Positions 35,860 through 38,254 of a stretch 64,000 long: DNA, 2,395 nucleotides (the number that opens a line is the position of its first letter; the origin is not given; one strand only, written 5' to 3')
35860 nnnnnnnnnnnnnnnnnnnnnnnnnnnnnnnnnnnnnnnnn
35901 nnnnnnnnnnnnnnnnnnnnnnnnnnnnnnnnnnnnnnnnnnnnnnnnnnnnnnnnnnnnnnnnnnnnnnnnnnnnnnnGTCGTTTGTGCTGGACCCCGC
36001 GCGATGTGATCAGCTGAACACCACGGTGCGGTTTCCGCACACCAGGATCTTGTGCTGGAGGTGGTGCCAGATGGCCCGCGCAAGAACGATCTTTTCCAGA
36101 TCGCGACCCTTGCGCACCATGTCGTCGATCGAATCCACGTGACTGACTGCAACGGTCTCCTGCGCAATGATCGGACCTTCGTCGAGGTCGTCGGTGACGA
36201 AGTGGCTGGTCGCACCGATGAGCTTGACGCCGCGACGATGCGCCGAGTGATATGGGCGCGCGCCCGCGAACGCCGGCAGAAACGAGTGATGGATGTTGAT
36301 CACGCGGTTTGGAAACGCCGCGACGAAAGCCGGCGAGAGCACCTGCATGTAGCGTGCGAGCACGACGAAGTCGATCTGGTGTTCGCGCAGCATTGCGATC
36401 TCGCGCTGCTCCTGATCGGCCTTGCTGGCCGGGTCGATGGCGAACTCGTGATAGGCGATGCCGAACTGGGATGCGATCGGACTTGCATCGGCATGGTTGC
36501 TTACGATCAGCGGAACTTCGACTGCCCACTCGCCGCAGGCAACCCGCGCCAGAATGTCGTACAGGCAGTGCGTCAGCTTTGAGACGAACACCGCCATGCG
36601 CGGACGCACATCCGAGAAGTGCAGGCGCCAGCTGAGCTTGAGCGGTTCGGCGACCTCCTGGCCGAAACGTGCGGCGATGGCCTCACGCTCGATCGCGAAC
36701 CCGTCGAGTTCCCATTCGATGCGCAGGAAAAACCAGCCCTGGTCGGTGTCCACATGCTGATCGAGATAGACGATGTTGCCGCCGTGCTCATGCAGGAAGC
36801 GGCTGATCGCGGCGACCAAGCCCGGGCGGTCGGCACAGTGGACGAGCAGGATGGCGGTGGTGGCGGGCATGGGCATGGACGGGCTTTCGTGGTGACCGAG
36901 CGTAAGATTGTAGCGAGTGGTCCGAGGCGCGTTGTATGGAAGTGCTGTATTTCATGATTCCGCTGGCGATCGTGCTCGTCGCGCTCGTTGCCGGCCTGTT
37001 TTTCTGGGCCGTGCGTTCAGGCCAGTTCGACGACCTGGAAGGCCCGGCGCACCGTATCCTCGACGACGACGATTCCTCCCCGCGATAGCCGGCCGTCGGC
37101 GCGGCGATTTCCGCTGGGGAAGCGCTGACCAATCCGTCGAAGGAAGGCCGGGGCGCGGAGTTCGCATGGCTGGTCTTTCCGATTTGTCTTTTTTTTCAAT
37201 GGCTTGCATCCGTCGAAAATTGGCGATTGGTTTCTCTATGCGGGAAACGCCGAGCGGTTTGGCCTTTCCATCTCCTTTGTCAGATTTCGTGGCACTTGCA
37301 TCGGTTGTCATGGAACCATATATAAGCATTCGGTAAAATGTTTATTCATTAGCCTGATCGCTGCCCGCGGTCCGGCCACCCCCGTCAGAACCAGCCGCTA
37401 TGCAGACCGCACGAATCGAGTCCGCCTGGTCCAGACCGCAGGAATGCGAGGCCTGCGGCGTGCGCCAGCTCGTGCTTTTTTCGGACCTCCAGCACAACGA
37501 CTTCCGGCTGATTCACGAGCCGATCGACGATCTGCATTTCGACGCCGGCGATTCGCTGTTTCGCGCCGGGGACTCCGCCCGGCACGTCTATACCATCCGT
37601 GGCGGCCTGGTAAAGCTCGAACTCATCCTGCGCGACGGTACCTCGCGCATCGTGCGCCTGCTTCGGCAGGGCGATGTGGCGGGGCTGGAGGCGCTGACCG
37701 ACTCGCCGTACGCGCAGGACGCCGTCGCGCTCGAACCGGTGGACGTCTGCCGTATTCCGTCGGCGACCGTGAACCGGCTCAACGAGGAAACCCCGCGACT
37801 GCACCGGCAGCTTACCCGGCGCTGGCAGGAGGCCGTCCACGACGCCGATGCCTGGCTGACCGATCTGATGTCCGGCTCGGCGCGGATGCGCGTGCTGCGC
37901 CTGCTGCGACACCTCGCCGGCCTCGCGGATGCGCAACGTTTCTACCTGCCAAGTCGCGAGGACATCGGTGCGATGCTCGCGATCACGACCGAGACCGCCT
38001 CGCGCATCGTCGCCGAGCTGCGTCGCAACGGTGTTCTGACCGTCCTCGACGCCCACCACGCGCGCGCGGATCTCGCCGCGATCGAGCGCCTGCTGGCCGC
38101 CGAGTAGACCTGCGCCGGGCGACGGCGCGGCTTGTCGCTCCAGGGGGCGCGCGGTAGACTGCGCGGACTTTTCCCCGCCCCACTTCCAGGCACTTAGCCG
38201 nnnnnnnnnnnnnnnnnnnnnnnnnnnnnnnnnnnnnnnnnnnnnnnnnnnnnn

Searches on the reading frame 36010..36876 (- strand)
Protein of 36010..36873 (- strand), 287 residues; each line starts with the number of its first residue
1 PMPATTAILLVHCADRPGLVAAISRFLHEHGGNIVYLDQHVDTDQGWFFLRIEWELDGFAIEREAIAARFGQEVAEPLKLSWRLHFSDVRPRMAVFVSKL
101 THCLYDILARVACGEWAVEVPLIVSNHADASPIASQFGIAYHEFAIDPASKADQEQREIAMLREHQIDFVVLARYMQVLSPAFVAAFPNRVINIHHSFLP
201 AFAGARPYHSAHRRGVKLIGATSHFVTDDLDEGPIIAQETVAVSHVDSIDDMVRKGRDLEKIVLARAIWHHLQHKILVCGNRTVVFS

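Call 52: find_encoding_contigs(protein=window:36010-36873:-, flank=10000, max_places=1)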
Protein window:36010-36873:- (287 aa): no gene with exactly this product is on record in the collection.

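Call 53: search_protein_families(library=pfam, proteins=[window:36013-36876:-], max_evalue=0.00001)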
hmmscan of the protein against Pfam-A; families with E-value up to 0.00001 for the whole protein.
window:36013-36876:- (288 aa): 2 families
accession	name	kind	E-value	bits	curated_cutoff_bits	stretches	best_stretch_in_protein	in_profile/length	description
PF00551.24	Formyl_trans_N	-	1.6e-42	145.8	26.1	1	93-269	2-181/181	Formyl transferase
PF01842.31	ACT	-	1.7e-10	40.9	27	1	9-51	2-44/66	ACT domain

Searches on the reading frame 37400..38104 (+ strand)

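Call 53: search_protein_families(library=pfam, proteins=[window:37400-38104:+], max_evalue=0.00001)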
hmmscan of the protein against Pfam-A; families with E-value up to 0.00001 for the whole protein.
window:37400-38104:+ (235 aa): 2 families
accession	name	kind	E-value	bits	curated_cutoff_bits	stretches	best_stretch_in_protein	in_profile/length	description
PF00027.35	cNMP_binding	-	8.5e-18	64.6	27.5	1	46-127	3-85/89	Cyclic nucleotide-binding domain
PF13545.12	HTH_Crp_2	-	2.5e-07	31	27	1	164-217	2-56/70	Crp-like helix-turn-helix domain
